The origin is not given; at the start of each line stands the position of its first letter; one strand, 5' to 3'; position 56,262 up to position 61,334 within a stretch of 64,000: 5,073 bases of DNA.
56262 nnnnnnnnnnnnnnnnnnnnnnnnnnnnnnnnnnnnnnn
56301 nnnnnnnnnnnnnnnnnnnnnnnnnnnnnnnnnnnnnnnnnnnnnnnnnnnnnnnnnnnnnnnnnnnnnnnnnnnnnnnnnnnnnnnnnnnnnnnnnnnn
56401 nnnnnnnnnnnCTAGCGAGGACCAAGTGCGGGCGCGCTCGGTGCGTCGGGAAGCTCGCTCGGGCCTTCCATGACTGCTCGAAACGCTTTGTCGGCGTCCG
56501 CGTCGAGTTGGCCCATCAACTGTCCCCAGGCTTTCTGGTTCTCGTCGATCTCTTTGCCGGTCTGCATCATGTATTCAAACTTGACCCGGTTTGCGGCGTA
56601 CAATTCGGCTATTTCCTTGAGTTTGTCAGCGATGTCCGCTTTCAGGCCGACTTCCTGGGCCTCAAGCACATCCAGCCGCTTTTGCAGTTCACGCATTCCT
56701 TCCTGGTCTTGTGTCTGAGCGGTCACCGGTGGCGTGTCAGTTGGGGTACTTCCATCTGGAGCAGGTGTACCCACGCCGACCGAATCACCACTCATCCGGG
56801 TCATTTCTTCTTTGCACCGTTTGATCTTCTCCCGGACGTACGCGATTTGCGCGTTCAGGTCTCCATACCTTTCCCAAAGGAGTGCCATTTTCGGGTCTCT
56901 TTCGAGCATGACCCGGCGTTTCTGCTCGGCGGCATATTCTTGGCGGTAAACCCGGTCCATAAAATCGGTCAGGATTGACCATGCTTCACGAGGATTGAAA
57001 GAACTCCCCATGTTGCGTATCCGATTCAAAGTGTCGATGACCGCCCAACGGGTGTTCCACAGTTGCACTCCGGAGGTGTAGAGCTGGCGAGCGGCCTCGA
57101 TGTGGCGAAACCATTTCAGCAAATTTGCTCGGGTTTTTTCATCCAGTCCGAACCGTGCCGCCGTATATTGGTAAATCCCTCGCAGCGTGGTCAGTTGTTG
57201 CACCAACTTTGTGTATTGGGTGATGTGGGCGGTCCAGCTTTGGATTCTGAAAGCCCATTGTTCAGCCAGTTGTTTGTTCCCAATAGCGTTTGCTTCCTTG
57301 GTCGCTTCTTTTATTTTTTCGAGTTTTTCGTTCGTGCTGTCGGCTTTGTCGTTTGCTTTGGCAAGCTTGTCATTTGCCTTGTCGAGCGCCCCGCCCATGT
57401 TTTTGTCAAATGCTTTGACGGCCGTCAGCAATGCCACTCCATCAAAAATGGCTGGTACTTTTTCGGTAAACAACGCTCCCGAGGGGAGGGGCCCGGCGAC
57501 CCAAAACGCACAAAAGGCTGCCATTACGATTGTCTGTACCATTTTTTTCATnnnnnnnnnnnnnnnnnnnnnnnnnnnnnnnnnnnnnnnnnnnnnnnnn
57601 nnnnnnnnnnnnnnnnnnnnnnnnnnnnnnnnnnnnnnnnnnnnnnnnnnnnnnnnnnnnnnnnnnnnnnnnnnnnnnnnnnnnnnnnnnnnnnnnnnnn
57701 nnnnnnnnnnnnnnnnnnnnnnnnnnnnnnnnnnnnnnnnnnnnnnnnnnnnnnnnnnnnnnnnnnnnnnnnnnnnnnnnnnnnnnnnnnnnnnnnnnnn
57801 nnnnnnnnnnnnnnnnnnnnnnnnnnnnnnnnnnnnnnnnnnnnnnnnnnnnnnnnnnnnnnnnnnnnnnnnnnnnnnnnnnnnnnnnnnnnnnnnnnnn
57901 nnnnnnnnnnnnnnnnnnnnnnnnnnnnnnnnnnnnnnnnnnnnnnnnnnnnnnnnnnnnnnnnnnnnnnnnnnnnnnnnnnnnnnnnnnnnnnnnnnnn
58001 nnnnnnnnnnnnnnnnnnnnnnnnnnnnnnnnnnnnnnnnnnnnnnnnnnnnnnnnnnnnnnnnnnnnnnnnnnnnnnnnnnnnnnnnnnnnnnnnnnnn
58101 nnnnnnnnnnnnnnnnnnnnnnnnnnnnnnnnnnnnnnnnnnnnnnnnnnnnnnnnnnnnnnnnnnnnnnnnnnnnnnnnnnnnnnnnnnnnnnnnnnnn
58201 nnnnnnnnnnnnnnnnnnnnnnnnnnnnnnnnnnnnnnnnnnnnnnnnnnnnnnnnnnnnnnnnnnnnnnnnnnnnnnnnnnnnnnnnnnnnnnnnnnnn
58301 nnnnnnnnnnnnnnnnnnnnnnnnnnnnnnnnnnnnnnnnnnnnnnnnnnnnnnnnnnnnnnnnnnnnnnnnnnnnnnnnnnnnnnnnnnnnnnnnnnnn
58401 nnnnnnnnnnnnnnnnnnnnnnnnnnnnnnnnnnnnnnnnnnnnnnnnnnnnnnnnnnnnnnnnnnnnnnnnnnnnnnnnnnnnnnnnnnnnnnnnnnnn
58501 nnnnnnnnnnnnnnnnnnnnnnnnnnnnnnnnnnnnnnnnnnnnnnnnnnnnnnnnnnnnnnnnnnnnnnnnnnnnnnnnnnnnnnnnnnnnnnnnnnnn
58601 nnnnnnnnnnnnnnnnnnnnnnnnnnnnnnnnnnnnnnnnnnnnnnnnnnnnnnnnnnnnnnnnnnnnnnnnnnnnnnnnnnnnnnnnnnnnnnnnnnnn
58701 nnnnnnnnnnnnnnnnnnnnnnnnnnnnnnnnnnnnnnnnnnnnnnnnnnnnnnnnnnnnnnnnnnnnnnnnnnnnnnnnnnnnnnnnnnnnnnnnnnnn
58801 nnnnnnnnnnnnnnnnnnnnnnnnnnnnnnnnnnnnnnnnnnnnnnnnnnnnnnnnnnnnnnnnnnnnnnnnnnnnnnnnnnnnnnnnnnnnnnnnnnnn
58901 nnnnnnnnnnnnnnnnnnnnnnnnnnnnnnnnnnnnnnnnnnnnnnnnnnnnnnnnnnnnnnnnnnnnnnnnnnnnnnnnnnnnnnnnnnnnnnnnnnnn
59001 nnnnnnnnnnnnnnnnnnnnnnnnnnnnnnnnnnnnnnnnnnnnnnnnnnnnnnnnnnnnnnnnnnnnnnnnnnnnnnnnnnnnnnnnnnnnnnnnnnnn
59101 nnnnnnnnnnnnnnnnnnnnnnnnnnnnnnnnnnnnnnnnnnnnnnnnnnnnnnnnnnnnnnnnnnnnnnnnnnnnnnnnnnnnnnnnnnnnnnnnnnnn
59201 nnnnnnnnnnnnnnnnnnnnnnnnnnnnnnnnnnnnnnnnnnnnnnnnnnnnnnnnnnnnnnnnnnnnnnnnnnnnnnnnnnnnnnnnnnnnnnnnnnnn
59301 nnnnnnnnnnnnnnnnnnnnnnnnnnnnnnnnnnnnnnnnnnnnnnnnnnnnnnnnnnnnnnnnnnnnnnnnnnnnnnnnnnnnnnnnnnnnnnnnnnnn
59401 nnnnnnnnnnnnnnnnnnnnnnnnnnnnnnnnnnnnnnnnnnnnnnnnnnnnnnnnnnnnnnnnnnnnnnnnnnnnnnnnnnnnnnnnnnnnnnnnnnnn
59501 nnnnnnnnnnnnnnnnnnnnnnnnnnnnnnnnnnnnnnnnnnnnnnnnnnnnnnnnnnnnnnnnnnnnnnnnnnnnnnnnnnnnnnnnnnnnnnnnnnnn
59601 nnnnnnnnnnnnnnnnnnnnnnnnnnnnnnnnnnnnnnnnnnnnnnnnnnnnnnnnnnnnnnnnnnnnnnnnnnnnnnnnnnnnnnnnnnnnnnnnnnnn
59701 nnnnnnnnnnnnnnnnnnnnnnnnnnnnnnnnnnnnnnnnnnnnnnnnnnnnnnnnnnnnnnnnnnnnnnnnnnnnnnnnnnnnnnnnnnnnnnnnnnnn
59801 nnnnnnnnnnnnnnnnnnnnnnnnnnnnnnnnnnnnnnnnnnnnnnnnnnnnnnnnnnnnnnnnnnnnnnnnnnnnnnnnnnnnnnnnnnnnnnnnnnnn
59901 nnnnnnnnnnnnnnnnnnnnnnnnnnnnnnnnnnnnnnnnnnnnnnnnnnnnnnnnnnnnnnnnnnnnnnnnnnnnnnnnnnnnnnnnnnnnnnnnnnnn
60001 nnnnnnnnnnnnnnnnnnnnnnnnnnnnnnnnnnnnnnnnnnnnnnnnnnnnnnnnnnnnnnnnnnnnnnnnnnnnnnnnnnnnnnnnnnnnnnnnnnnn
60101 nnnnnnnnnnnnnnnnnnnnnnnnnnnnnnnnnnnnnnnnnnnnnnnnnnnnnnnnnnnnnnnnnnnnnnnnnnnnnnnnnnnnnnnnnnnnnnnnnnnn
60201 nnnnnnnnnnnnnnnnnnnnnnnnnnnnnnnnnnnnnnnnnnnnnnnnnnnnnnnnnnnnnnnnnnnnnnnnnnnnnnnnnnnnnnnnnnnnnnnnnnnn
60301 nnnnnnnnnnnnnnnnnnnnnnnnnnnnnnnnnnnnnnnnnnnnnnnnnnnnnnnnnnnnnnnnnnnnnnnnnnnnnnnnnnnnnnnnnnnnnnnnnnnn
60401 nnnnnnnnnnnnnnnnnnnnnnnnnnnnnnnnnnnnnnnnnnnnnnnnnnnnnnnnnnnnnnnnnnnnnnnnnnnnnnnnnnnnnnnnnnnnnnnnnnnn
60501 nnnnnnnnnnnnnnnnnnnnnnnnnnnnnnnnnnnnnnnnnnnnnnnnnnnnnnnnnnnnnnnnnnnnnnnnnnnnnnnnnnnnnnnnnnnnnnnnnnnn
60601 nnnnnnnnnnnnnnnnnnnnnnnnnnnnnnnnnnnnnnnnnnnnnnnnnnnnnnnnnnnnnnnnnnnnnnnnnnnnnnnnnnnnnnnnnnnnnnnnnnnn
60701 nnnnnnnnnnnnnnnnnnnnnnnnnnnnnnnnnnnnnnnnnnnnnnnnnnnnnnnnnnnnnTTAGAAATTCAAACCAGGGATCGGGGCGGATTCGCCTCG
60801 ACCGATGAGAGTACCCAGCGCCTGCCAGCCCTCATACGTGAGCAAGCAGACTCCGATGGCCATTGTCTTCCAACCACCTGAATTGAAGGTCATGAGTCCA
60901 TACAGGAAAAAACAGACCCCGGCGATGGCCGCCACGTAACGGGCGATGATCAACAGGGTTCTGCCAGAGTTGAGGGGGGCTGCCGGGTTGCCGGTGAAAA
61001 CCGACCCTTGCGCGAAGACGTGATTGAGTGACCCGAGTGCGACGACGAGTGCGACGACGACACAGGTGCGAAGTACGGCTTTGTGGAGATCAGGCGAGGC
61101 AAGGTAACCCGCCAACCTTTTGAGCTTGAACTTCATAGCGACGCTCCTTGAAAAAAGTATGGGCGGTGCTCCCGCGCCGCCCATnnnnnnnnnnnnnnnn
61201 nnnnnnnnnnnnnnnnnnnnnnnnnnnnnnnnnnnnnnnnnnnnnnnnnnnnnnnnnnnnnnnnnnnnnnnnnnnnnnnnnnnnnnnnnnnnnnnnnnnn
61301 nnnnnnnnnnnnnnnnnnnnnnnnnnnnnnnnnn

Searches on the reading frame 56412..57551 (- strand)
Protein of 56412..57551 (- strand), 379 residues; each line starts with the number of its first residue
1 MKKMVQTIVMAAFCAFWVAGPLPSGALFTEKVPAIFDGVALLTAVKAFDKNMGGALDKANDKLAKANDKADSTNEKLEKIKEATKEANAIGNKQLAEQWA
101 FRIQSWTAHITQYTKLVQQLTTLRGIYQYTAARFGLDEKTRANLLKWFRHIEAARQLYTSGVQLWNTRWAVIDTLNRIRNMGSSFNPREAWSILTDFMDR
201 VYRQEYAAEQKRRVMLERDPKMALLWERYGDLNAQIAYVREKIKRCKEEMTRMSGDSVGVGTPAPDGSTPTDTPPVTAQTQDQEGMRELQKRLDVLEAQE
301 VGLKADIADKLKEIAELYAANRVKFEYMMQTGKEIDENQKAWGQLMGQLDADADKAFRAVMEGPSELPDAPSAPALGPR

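Call 7: search_protein_families(library=pfam, proteins=[window:56412-57551:-], max_evalue=0.01)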
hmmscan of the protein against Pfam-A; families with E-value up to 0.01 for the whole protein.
window:56412-57551:- (379 aa): 2 families
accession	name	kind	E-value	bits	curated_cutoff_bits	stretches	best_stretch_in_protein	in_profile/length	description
PF06103.16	DUF948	-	0.00027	21.5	37.2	1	44-92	34-82/89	Bacterial protein of unknown function (DUF948)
PF08651.15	DASH_Duo1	-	0.0024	18.1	25.4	0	55-109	8-56/74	DASH complex subunit Duo1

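Call 24: search_protein_families(library=phrogs, proteins=[window:56412-57551:-], max_evalue=0.01)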
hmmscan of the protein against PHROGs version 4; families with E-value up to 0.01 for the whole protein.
window:56412-57551:- (379 aa): 1 family
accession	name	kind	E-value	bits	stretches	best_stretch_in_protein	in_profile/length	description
phrog_36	-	transcription regulation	0.004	17.8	1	207-298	36-128/220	transcriptional regulator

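Call 37: search_protein_families(library=ncbifam, proteins=[window:56412-57551:-], max_evalue=0.1)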
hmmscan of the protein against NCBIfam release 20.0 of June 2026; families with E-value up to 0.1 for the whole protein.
window:56412-57551:- (379 aa): 3 families
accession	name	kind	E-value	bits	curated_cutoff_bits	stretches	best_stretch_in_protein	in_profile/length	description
TIGR02168.1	SMC_prok_B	equivalog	0.00015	19.6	567.35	1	144-351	602-809/1181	chromosome segregation protein SMC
NF045780.1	TrlF_fam_ATP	equivalog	0.0033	16.2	350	1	42-200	573-737/944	TrlF family AAA-like ATPase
TIGR04211.1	SH3_and_anchor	equivalog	0.098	12.2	65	0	56-108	96-146/198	TIGR04211 family SH3 domain-containing protein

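Call 104: search_protein_families(library=pfam, proteins=[window:56412-57551:-], max_evalue=2)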
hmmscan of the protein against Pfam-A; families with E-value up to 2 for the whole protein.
window:56412-57551:- (379 aa): 14 families
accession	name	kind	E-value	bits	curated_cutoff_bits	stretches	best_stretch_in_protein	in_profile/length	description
PF06103.16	DUF948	-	0.00027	21.5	37.2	1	44-92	34-82/89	Bacterial protein of unknown function (DUF948)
PF08651.15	DASH_Duo1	-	0.0024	18.1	25.4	1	55-109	8-56/74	DASH complex subunit Duo1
PF06009.19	Laminin_II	-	0.018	15.5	33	1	43-89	13-59/138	Laminin Domain II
PF08657.15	DASH_Spc34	-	0.025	14.7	26.7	1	213-317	210-273/280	DASH complex subunit Spc34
PF23203.1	KIF21A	-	0.026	14.7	28.5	1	209-254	55-103/161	KIF21A-like domain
PF10779.14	XhlA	-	0.04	14.5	34.7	1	50-85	14-49/67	Haemolysin XhlA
PF16716.10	BST2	-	0.099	13.8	27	1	50-97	20-67/91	Bone marrow stromal antigen 2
PF23735.1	KIF9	-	0.1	13.2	31.9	0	202-252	14-64/140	Kinesin-like protein KIF9 domain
PF04740.18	LXG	-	0.11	12.8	26.5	0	57-88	141-172/202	LXG domain of WXG superfamily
PF04521.18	Viral_P18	-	0.17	12.2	25.9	1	286-320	91-125/137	ssRNA positive strand viral 18kD cysteine rich protein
PF10371.14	EKR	-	0.19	12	27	1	243-273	16-46/55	Domain of unknown function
PF07426.16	Dynactin_p22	-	0.67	10.2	25.2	0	286-352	2-69/168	Dynactin subunit p22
PF07544.18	Med9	-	0.93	10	26.9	0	230-255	22-47/80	RNA polymerase II transcription mediator complex subunit 9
PF21408.2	MTR4-like_stalk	-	1.8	9.3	24.2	0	74-125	18-57/64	Exosome RNA helicase MTR4-like, stalk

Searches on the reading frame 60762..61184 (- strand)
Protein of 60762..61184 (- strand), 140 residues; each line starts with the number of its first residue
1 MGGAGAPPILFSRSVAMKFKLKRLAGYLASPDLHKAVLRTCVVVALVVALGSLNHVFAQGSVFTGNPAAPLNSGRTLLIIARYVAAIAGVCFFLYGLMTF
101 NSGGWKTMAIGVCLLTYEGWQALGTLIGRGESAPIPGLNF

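Call 7: search_protein_families(library=pfam, proteins=[window:60762-61184:-], max_evalue=0.01)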
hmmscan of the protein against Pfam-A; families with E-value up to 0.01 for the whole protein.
window:60762-61184:- (140 aa): 0 families

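Call 24: search_protein_families(library=phrogs, proteins=[window:60762-61184:-], max_evalue=0.01)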
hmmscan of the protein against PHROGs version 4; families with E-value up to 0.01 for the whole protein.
window:60762-61184:- (140 aa): 0 families

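Call 37: search_protein_families(library=ncbifam, proteins=[window:60762-61184:-], max_evalue=0.1)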
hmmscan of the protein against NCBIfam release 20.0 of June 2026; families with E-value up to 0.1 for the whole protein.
window:60762-61184:- (140 aa): 0 families

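Call 104: search_protein_families(library=pfam, proteins=[window:60762-61184:-], max_evalue=2)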
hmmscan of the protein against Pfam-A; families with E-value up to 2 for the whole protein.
window:60762-61184:- (140 aa): 2 families
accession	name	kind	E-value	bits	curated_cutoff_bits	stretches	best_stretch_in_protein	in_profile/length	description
PF10953.13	DUF2754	-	0.061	14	25.8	1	83-127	13-59/70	Protein of unknown function (DUF2754)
PF10136.14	SpecificRecomb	-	0.31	9.7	24.6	1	42-98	426-483/639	Site-specific recombinase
